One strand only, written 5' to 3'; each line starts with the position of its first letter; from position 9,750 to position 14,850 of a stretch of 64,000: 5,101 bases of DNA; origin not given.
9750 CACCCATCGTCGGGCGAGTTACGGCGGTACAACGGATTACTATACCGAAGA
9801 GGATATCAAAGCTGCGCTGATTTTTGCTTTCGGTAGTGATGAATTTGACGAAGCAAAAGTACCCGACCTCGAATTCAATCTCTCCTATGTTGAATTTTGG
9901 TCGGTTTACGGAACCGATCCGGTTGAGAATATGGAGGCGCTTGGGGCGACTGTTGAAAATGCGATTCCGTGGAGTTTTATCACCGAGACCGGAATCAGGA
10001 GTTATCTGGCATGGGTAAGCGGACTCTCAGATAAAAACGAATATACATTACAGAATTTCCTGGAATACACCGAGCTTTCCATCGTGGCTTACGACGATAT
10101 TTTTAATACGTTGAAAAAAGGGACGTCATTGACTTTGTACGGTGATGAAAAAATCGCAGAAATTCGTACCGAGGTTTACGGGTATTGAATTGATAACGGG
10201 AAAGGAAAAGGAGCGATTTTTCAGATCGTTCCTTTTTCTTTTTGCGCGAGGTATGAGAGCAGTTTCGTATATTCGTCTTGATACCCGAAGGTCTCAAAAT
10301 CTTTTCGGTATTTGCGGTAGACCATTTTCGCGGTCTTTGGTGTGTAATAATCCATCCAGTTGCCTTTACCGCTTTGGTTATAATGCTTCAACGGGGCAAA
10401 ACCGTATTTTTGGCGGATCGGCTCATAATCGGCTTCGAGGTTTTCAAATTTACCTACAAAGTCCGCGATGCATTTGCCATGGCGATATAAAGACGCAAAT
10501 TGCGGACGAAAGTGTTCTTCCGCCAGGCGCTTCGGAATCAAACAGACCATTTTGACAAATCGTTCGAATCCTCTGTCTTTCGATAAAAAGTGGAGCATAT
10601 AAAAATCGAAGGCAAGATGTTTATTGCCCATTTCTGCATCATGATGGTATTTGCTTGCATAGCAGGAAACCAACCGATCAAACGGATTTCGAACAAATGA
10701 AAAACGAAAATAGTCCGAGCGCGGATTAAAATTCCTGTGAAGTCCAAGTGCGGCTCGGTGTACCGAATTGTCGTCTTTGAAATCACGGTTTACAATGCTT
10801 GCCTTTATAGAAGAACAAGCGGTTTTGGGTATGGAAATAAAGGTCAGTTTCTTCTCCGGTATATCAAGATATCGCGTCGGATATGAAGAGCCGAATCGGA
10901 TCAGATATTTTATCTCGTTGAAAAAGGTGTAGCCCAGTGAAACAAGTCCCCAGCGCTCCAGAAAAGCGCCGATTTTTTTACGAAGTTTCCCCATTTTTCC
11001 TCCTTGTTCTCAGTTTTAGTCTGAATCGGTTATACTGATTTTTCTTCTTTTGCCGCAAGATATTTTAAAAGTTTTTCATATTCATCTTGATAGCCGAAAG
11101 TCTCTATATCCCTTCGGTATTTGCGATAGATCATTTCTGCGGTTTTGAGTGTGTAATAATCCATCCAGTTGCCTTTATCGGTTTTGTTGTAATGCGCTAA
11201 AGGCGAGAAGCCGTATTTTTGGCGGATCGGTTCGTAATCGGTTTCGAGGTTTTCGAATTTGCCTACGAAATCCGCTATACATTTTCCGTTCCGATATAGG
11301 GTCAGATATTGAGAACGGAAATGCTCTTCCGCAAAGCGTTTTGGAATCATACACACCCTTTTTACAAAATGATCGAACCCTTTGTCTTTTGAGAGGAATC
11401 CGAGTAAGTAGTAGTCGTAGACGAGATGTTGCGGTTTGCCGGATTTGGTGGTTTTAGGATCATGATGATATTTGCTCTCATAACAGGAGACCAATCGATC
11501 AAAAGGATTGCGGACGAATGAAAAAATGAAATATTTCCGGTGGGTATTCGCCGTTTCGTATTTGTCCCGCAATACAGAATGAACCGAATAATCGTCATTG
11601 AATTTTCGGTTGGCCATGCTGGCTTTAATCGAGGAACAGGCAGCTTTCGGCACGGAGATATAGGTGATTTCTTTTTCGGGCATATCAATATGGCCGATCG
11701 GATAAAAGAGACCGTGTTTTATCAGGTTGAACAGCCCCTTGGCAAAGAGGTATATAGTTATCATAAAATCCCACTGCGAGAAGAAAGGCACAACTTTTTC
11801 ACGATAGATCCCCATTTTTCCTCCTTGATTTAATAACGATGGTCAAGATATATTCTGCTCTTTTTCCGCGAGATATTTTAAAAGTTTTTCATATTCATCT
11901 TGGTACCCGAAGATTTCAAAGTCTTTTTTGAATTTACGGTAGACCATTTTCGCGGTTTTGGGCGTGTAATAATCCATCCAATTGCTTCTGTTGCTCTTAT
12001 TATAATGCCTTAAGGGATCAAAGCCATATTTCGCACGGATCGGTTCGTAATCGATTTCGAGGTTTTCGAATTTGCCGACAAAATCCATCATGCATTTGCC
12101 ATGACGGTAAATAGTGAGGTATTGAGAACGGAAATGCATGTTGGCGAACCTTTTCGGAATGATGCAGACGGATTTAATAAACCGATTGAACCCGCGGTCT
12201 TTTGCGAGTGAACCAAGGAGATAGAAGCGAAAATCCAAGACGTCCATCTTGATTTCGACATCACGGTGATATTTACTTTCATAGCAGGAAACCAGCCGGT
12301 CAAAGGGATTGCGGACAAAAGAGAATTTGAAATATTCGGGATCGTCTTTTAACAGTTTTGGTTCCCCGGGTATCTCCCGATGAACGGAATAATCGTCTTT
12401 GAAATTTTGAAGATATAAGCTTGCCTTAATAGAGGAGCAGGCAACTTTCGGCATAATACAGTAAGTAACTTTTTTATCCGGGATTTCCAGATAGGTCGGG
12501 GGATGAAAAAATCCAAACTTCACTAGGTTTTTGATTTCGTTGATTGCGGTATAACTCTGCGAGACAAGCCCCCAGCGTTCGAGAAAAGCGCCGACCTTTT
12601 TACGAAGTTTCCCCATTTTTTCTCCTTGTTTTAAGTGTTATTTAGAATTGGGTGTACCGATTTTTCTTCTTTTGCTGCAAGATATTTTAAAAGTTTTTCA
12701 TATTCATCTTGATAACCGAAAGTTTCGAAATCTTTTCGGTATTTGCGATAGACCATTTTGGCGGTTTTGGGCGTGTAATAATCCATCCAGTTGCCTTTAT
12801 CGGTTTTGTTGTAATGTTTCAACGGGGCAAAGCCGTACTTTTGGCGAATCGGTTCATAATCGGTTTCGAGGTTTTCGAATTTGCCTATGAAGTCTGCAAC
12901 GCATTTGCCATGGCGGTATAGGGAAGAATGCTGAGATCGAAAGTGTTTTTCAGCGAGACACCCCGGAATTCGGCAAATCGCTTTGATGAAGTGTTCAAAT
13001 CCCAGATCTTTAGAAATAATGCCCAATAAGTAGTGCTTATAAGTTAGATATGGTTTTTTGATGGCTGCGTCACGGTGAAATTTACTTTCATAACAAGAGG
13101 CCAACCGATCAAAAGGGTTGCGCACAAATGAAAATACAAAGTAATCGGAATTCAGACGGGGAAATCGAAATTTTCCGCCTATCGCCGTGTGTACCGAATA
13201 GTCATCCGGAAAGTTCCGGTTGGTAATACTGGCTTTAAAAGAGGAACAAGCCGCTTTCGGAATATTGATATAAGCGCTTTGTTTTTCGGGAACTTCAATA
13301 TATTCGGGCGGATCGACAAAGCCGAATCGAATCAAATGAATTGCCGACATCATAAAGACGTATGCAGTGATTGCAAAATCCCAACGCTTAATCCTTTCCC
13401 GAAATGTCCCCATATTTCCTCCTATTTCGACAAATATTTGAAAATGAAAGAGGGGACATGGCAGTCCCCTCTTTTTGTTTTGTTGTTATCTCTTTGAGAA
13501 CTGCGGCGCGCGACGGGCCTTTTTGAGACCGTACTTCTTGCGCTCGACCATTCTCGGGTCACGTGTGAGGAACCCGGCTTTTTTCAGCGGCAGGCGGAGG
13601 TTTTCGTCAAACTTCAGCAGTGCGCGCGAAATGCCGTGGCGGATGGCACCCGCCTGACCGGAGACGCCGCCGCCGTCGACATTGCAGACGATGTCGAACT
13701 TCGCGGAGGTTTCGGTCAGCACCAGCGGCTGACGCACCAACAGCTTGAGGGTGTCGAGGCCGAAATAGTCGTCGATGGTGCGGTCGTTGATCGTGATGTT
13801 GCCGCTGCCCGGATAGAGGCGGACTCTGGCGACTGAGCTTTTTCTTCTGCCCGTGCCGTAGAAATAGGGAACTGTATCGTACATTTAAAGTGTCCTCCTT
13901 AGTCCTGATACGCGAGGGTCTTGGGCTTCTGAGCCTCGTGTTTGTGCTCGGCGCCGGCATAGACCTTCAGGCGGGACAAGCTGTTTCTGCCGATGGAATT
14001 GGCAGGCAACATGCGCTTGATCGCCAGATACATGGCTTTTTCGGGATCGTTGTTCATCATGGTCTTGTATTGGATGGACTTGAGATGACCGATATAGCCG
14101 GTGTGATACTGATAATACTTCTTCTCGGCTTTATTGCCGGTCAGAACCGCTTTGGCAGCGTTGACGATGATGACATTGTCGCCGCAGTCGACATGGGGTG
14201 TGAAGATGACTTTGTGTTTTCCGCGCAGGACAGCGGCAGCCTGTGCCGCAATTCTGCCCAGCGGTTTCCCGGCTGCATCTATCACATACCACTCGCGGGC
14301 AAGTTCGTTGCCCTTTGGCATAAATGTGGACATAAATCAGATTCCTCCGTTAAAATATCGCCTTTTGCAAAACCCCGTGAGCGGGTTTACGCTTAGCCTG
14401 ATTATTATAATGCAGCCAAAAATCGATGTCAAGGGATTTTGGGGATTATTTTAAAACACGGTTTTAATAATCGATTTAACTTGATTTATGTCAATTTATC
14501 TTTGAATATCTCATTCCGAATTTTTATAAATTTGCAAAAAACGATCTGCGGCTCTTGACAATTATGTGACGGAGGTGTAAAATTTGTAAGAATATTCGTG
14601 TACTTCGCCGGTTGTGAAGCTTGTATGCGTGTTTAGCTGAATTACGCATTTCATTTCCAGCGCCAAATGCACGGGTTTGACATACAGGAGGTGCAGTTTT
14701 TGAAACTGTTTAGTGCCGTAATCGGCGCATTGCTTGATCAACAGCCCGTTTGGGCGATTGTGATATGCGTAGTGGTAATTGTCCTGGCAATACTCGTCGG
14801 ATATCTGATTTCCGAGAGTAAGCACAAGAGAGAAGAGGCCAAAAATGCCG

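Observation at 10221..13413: Four tandem, mosaic paralogs of a CHST-like sulfotransferase with no partner genes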

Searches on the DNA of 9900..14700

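Call 60: search_rna_families(source=window, start=9900, end=14700, threshold=evalue, max_evalue=1)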
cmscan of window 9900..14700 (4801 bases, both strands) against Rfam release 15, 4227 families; matches with E-value up to 1: 1.
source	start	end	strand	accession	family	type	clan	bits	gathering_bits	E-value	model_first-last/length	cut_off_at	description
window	13404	13483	+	RF02029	sraA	Gene; sRNA;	-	25.5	56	0.92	1-95/95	no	sraA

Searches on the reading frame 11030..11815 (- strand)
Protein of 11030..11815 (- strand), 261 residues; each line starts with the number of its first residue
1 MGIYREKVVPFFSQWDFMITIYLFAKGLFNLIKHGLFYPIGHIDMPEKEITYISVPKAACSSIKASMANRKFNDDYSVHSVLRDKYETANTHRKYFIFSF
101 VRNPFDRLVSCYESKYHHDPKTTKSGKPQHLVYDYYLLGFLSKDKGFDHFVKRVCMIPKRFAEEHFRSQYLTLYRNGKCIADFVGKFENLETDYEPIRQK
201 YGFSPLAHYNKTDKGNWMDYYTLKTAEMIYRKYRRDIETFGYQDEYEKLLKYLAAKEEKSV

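Call 3: search_protein_families(library=pfam, proteins=[window:11030-11815:-], max_evalue=1)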
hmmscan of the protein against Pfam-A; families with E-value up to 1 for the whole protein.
window:11030-11815:- (261 aa): 2 families
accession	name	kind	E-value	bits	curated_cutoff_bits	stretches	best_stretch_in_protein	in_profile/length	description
PF03567.20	Sulfotransfer_2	-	5e-16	60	22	1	46-243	7-252/252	Sulfotransferase family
PF24982.1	DUF7773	-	0.13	13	26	1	109-162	2-53/117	Domain of unknown function (DUF7773)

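Call 4: search_protein_families(library=ncbifam, proteins=[window:11030-11815:-], max_evalue=1)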
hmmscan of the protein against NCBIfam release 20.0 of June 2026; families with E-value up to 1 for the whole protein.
window:11030-11815:- (261 aa): 0 families

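Call 68: search_protein_families(library=padloc, proteins=[window:11030-11815:-], max_evalue=0.01)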
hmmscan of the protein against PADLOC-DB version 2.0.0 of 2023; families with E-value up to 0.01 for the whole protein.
window:11030-11815:- (261 aa): 0 families

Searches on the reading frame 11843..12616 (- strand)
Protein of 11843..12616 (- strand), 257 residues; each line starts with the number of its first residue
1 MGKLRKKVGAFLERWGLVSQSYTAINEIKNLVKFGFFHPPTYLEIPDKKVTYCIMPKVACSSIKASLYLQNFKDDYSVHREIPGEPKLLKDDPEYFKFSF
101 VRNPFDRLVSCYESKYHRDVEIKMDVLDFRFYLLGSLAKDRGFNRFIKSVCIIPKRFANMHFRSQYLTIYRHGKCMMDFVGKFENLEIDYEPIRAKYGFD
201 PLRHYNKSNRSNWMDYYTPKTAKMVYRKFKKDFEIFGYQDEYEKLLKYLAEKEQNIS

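Call 3: search_protein_families(library=pfam, proteins=[window:11843-12616:-], max_evalue=1)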
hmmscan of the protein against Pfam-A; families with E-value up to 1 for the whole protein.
window:11843-12616:- (257 aa): 1 family
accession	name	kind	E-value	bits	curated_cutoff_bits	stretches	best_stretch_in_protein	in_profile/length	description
PF03567.20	Sulfotransfer_2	-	3.2e-18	67.2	22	1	46-239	7-252/252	Sulfotransferase family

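Call 4: search_protein_families(library=ncbifam, proteins=[window:11843-12616:-], max_evalue=1)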
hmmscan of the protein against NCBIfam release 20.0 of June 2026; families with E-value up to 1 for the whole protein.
window:11843-12616:- (257 aa): 0 families

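Call 68: search_protein_families(library=padloc, proteins=[window:11843-12616:-], max_evalue=0.01)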
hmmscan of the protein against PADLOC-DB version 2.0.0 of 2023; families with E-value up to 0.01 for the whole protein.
window:11843-12616:- (257 aa): 0 families

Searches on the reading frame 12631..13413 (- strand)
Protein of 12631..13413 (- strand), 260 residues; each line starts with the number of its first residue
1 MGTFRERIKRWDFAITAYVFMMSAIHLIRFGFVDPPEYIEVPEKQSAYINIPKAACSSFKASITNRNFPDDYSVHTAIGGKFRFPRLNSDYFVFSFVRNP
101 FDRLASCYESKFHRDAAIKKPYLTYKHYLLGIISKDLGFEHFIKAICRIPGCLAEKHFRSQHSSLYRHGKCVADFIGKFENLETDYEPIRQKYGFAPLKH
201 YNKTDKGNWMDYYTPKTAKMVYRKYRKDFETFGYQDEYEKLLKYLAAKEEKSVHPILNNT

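Call 3: search_protein_families(library=pfam, proteins=[window:12631-13413:-], max_evalue=1)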
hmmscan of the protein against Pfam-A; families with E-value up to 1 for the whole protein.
window:12631-13413:- (260 aa): 1 family
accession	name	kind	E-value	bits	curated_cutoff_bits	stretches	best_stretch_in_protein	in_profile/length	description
PF03567.20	Sulfotransfer_2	-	3.6e-16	60.5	22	1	42-235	7-252/252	Sulfotransferase family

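Call 4: search_protein_families(library=ncbifam, proteins=[window:12631-13413:-], max_evalue=1)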
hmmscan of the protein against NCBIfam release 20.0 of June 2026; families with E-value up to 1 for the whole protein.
window:12631-13413:- (260 aa): 0 families

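Call 68: search_protein_families(library=padloc, proteins=[window:12631-13413:-], max_evalue=0.01)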
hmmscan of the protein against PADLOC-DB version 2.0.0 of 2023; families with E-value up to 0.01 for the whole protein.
window:12631-13413:- (260 aa): 0 families
